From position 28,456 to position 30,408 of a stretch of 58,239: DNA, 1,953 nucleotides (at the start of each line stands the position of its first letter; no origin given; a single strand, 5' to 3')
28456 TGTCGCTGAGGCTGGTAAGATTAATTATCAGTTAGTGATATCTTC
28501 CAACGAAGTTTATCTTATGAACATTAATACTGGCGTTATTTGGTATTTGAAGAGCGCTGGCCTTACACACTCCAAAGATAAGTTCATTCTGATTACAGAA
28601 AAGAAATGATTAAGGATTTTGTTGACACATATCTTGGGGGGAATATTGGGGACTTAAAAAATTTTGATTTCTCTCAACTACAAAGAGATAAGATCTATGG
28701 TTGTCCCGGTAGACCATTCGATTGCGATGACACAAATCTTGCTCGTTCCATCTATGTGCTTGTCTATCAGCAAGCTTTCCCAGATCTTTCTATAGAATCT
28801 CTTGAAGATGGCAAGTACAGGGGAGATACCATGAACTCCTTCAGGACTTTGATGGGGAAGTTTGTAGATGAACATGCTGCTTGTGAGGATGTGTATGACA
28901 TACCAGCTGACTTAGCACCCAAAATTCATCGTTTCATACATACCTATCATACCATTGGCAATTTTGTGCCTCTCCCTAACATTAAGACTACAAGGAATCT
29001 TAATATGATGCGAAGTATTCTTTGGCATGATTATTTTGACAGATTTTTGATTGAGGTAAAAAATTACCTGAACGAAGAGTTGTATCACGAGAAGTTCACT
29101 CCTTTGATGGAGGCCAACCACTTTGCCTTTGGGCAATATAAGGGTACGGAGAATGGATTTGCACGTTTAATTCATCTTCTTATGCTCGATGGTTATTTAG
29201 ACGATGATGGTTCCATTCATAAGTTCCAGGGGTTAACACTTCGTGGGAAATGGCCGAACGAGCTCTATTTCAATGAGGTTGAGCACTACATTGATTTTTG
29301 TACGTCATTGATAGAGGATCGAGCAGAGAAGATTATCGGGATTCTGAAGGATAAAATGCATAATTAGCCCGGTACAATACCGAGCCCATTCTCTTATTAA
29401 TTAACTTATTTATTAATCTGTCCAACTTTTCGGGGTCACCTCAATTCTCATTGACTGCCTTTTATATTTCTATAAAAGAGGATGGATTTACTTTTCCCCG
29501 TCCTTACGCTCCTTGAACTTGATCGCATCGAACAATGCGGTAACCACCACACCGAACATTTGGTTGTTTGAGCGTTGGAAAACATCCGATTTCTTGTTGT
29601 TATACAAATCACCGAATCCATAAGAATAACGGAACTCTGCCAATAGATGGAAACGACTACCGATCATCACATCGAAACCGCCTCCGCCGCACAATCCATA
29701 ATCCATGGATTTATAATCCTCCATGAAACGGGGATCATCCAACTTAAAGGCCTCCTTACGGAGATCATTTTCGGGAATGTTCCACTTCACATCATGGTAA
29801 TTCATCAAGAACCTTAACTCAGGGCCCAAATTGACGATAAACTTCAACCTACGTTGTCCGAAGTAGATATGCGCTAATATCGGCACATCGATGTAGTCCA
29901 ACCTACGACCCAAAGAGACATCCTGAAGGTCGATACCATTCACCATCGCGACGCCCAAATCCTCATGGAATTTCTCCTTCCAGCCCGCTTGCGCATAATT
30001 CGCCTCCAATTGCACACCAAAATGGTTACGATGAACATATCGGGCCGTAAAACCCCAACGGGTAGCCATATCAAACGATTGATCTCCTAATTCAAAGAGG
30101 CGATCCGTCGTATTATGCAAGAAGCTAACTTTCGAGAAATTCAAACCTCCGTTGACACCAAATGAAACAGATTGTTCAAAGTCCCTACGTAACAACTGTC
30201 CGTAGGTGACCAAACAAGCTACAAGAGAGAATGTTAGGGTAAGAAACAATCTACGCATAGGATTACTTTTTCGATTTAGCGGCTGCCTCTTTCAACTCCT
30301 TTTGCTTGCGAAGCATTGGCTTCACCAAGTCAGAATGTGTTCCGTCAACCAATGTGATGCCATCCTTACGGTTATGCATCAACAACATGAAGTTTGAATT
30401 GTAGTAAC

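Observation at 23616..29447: IS3-type inverted repeats and a 4-bp duplication enclose a 5.8-kb unit in which cargo genes replace the transposase catalytic core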

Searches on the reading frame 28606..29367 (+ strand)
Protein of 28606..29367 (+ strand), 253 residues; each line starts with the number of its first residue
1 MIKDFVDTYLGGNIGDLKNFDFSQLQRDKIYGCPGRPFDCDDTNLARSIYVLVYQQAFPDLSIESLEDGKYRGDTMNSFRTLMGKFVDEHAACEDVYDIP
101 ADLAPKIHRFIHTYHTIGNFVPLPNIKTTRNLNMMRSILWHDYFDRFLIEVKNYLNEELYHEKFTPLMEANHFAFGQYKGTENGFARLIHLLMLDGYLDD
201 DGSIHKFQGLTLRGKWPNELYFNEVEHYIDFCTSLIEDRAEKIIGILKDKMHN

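Call 6: search_protein_families(library=pfam, proteins=[window:28606-29367:+], max_evalue=0.01)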
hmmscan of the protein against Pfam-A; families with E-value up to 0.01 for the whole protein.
window:28606-29367:+ (253 aa): 1 family
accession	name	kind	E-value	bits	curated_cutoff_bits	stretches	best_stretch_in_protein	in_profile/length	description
PF22507.2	DUF6994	-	8.4e-05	22.8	27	1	95-243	79-226/226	Family of unknown function (DUF6994)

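Call 11: find_encoding_contigs(protein=window:28606-29367:+, flank=8000, max_places=10)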
Protein window:28606-29367:+ (253 aa): 3 contigs read that carry it; 3 places shown.
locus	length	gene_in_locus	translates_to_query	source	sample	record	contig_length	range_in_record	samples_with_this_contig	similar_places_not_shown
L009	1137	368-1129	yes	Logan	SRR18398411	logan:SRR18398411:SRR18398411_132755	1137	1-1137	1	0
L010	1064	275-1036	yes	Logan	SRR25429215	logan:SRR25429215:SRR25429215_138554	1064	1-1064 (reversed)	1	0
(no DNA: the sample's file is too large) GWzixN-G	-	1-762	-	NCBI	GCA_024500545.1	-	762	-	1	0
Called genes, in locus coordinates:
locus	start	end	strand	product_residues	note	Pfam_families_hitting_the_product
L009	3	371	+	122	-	?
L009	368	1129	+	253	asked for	-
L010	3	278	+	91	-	?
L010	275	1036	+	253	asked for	-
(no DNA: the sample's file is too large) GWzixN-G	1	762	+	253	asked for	?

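Call 16: search_protein_families(library=padloc, proteins=[window:28606-29367:+], max_evalue=0.01)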
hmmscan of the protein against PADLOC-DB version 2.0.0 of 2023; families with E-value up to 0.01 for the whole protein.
window:28606-29367:+ (253 aa): 0 families

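Call 17: search_protein_families(library=ncbifam, proteins=[window:28606-29367:+], max_evalue=0.01)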
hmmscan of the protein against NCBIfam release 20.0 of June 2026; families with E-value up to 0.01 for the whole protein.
window:28606-29367:+ (253 aa): 0 families

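Call 19: find_related_loci(query=window:28606-29367:+, collection=genome_contigs, flank=10000)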
Query window:28606-29367:+ (253 aa) in genome_contigs; peptide patterns used: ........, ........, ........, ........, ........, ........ (x = any residue, [..] = any of these).
51 stretches matched a pattern; 6 encode a relative of the query (tblastn E <= 1e-3); 6 distinct loci.
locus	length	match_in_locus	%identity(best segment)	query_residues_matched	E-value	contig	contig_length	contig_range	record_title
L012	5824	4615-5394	37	1-251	1e-46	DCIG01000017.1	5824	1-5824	MAG TPA_asm: Lentisphaeria bacterium UBA1732 UBA1732_contig_30996, whole genome shotgun sequence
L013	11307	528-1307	36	1-251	1e-44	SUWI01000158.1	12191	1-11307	MAG: Lentisphaerae bacterium isolate SIG94 NODE_86754_length_12191_cov_1.698690, whole genome shotgun sequence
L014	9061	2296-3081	36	1-251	4e-44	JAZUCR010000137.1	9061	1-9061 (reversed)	MAG: Victivallales bacterium isolate T1900045313_YK20190002.MAGScoT_cleanbin_000070 SGB_6255_k141_4269228, whole genome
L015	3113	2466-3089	41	1-201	2e-40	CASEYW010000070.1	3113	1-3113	uncultured bacterium isolate SI.B33.metabat-bins.71 genome assembly, contig: SI.B33.metabat-bins.71.fa_k141_154207, whol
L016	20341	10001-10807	34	1-251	3e-35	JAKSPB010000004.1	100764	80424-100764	MAG: Lentisphaeria bacterium isolate Horse_feces192 MAG192_4, whole genome shotgun sequence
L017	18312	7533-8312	36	1-251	7e-42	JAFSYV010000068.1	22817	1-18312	MAG: Lentisphaeria bacterium isolate RGIG3598 Goat_Rumen.Co__c556220, whole genome shotgun sequence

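Call 20: find_homologous_proteins(query=window:28606-29367:+, max_evalue=0.00001)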
Query window:28606-29367:+ (253 aa): 85 proteins with E <= 0.00001 among 216 candidates.
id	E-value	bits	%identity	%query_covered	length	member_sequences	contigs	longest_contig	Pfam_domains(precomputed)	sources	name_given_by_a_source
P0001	3.7e-173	592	100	100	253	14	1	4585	-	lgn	-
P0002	7.3e-119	414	70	100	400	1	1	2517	-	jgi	-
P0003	7.3e-94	332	58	98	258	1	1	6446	-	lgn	-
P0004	7.7e-94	332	58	98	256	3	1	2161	-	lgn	-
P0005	4.6e-93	330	57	100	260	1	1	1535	-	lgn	-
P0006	2.8e-83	298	54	99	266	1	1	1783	-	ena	-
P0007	5.5e-83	297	54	96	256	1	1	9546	-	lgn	-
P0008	7.5e-81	290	64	74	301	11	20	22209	-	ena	-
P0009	2.1e-79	285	53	100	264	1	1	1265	-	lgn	-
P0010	8.1e-77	276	52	98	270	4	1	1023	-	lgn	-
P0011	1.4e-46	177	39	100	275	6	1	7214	-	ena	-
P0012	1.3e-44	171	39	99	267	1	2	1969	PF22507.3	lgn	-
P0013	6.4e-44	169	38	100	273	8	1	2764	PF22507.3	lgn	-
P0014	3.3e-43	166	40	99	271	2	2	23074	PF22507.3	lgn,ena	-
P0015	1.1e-41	161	38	98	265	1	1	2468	PF22507.3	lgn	-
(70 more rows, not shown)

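Call 29: find_encoding_contigs(protein=P0008, flank=8000, max_places=4)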
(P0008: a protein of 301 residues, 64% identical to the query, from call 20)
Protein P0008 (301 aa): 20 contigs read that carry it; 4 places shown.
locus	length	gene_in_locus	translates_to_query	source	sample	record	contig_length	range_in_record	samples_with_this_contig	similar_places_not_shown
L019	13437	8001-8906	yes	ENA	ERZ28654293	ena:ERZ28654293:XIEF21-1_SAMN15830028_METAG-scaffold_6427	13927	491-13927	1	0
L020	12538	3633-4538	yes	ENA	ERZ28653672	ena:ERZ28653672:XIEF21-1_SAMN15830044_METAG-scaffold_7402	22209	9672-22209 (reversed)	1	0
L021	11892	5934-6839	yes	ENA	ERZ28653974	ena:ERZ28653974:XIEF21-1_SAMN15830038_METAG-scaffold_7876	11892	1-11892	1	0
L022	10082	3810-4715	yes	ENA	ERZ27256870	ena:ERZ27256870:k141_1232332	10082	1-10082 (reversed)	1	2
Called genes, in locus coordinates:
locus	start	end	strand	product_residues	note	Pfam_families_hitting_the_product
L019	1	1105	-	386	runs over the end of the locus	PF13306:LRR_5, PF13855:LRR_8 (faint), PF13306:LRR_5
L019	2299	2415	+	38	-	-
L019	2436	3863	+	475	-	PF13620:CarboxypepD_reg (weak)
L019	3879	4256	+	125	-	-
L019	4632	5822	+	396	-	-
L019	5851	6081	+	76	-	-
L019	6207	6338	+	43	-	-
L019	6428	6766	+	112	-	-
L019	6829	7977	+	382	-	PF00248:Aldo_ket_red, PF13183:Fer4_8 (faint)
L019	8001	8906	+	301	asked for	-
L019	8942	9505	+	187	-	-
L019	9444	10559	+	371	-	-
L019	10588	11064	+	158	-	-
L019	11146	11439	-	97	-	PF13443:HTH_26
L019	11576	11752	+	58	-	-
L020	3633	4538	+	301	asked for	-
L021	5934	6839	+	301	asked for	-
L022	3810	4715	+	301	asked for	-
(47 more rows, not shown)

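Call 30: find_encoding_contigs(protein=P0003, flank=8000, max_places=3)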
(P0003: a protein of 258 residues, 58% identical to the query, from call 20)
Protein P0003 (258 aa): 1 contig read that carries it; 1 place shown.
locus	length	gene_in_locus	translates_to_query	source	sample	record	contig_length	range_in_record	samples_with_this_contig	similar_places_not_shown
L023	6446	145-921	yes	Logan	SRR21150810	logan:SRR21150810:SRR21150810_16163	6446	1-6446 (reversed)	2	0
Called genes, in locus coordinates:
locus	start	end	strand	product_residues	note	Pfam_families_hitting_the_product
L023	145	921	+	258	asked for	-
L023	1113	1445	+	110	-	-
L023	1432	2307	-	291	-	PF00892:EamA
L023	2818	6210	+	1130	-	-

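Call 44: find_encoding_contigs(protein=P0088, flank=8000, max_places=6)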
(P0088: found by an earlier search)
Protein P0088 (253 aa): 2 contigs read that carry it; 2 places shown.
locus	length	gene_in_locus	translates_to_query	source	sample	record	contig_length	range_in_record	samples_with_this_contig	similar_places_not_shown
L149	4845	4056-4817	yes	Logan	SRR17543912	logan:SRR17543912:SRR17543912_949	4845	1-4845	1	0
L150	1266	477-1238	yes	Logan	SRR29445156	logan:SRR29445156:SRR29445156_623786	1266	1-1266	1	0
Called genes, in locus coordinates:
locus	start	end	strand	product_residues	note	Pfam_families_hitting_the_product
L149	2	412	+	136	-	?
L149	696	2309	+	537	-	PF13584:BatD (faint)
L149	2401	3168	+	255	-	PF04794:YdjC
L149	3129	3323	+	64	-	-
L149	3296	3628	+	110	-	-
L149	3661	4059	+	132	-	-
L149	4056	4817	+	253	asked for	-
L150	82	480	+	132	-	-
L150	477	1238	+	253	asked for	-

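Call 46: search_protein_families(library=phrogs, proteins=[window:28606-29367:+], max_evalue=0.01)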
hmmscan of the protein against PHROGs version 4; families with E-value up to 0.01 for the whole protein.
window:28606-29367:+ (253 aa): 0 families

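Call 77: predict_structure(alignment_id=A2)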
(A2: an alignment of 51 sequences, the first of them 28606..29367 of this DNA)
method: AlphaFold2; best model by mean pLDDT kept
length: 253 residues; sequences in the alignment: 51
mean_pLDDT: 96.6   pTM: 0.92
mean pLDDT of the five models: 96.6, 96.5, 96.3, 96.1, 95.8
residues with pLDDT >= 90: 243; 70-90: 10; 50-70: 0; < 50: 0
segments of 3 or more residues with pLDDT < 50: none
pLDDT, mean of each block of 10 residues (from residue 1): 97 98 98 97 99 98 98 95 96 97 98 98 96 94 96 95 92 98 97 97 94 95 98 98 98 84
secondary structure, 60 per line:
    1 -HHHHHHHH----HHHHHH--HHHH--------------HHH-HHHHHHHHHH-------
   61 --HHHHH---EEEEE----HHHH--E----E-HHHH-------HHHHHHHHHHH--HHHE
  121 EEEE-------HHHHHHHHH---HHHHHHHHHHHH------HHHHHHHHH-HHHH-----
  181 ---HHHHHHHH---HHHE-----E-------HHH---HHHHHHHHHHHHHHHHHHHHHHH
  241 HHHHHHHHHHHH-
elements in order: H2-9 H14-19 H22-25 H44-53 H63-67 E71-75 H80-83 H93-96 H104-114 E120-124 H132-140 H144-155 H162-170 H172-175 H184-191 H218-252

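Call 79: fold_search(model_id=the predicted structure, library=pdb)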
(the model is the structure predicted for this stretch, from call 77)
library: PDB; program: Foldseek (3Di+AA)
matches with E <= 10: 310; with E <= 0.001: 0
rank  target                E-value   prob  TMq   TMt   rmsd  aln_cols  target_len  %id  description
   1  8y88_A                9.2e-01  0.04  0.19  0.05  23.5       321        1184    9  Structure of HCoV-HKU1C spike in the functionally anchored-2up conformation with 2TMPRSS2 (released 2024-07-17)
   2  7upy_B                1.1e+00  0.04  0.15  0.05  23.1       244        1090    9  An antibody from single human VH-rearranging mouse neutralizes all SARS-CoV-2 variants through BA.5 by inhibiting memb (released 2022-08-10)
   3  7ru1_A                1.2e+00  0.02  0.13  0.05  24.1       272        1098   12  SARS-CoV-2-6P-Mut7 S protein (C3 symmetry) (released 2022-08-24)
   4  7n1u_A                1.4e+00  0.04  0.16  0.05  23.9       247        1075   10  Structural basis for enhanced infectivity and immune evasion of SARS-CoV-2 variants (released 2021-07-07)
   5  7ru2_B                1.4e+00  0.03  0.17  0.05  23.4       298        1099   11  SARS-CoV-2-6P-Mut7 S protein (asymmetric) (released 2022-08-24)
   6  7y6s_A                1.4e+00  0.02  0.14  0.06  22.6       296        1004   10  Cryo-EM map of IPEC-J2 cell-derived PEDV PT52 S protein with three D0-up (released 2022-08-03)
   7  7tb4_A                1.4e+00  0.02  0.13  0.04  25.4       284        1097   13  Cryo-EM structure of the spike of SARS-CoV-2 Omicron variant of concern (released 2022-01-12)
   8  8y19_A                1.4e+00  0.04  0.20  0.06  23.2       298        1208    9  Closed conformation of HKU1-B S protein after incubation of the receptor (released 2024-05-01)
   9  9gxg_B                1.4e+00  0.03  0.15  0.05  23.8       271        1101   12  Structure of the SARS-CoV spike glycoprotein in complex with a biparatopic Bicycle molecule (released 2025-03-26)
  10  8y8h_C                1.5e+00  0.04  0.19  0.05  23.0       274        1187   10  Structure of HCoV-HKU1C spike in the glycan-activated-2up conformation (released 2024-07-17)
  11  9gxg_A                1.5e+00  0.03  0.15  0.04  23.6       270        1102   12  Structure of the SARS-CoV spike glycoprotein in complex with a biparatopic Bicycle molecule (released 2025-03-26)
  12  7x29_B                1.5e+00  0.02  0.14  0.05  21.2       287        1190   12  MERS-CoV spike complex with S41 neutralizing antibody Fab Class2 (1u2d RBD with 2Fab) (released 2022-11-09)
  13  7whi_A                1.6e+00  0.03  0.15  0.05  23.4       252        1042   12  The state 2 complex structure of Omicron spike with Bn03 (2-up RBD, 4 nanobodies) (released 2022-05-11)
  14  7xu1_A                1.6e+00  0.03  0.15  0.04  23.9       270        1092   11  Structure of SARS-CoV-2 Spike Protein with Engineered x3 Disulfide (x3(D427C, V987C) and single Arg S1/S2 cleavage sit (released 2022-07-20)
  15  7n1t_A                1.6e+00  0.03  0.15  0.04  23.3       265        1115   10  Structural basis for enhanced infectivity and immune evasion of SARS-CoV-2 variants (released 2021-07-07)
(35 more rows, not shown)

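Call 81: fold_search(model_id=the predicted structure, library=viral)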
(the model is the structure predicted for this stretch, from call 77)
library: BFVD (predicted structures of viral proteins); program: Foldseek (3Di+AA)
matches with E <= 10: 53; with E <= 0.001: 0
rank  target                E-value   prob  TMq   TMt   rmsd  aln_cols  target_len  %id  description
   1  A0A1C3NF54            1.4e+00  0.03  0.10  0.06  27.9       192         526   13  (no name in the UniProt tables at hand)
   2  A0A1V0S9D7            1.6e+00  0.06  0.13  0.20  19.4       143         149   15  Regulator of G protein signaling domain [Catovirus CTV1]
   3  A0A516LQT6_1          3.5e+00  0.02  0.15  0.05  23.0       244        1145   10  (no name in the UniProt tables at hand)
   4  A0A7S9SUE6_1          3.7e+00  0.01  0.12  0.05  21.9       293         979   12  Uncharacterized protein [Virus NIOZ-UU157]
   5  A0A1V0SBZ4            4.1e+00  0.02  0.11  0.16  22.1       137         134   17  Uncharacterized protein [Catovirus CTV1]
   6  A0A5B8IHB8            4.5e+00  0.05  0.23  0.12  13.1       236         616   11  GmrSD restriction endonucleases C-terminal domain-containing protein [Mimiviridae sp. ChoanoV1]
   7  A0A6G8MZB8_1          5.0e+00  0.02  0.15  0.04  24.6       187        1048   12  DNA-directed RNA polymerase [Cedratvirus kamchatka]
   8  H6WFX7                5.3e+00  0.02  0.15  0.17  18.1       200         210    8  Uncharacterized protein [Cyanophage S-TIM5]
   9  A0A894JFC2            5.3e+00  0.02  0.18  0.07  19.6       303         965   12  RNA-directed RNA polymerase L (Fragment) [Big eyed perch arenavirus FL1]
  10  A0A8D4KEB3            5.6e+00  0.01  0.10  0.14  18.4       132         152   19  (no name in the UniProt tables at hand)
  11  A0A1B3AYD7            5.8e+00  0.03  0.14  0.16  13.9       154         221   10  Uncharacterized protein [Gordonia phage Bantam]
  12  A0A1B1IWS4            5.8e+00  0.01  0.13  0.12  18.6       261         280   10  (no name in the UniProt tables at hand)
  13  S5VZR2                6.2e+00  0.04  0.16  0.21  15.0       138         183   11  Uncharacterized protein [Pseudomonas phage PaBG]
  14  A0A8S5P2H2            6.2e+00  0.01  0.19  0.18  20.7       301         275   15  Uncharacterized protein [Myoviridae sp. ctLnO19]
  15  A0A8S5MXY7            6.2e+00  0.01  0.12  0.08  23.6       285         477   13  Uncharacterized protein [Myoviridae sp. ct3wi9]
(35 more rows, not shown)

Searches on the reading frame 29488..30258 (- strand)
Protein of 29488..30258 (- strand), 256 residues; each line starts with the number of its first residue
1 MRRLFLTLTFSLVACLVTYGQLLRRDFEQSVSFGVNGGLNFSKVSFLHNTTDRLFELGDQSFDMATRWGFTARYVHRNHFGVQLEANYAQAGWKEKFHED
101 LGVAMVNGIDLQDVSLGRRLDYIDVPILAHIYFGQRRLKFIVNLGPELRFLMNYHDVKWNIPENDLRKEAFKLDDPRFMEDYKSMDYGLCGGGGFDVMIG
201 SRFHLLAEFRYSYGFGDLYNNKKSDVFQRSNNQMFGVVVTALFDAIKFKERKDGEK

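Call 25: find_encoding_contigs(protein=window:29488-30258:-, flank=8000, max_places=10)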
Protein window:29488-30258:- (256 aa): 1 contig read that carries it; 1 place shown.
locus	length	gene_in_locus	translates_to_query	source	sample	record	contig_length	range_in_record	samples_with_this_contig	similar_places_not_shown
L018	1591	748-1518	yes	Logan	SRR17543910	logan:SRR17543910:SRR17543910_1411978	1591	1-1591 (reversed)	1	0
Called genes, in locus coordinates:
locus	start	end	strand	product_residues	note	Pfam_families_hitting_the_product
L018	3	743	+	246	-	?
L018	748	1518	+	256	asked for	PF13505:OMP_b-brl, PF13568:OMP_b-brl_2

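Call 84: search_protein_families(library=pfam, proteins=[window:29488-30258:-], max_evalue=0.00001)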
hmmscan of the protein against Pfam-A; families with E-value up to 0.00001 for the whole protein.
window:29488-30258:- (256 aa): 2 families
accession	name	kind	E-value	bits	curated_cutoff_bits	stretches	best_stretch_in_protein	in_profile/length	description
PF13568.12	OMP_b-brl_2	-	4.9e-25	89.1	27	1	27-219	1-174/175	Outer membrane protein beta-barrel domain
PF13505.12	OMP_b-brl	-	9.8e-08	32.8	28.7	1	31-221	20-161/175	Outer membrane protein beta-barrel domain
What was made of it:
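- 29488..30258 (-): Flanking outer-membrane beta-barrel gene. Pfam OMP_b-brl_2 (call 84).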
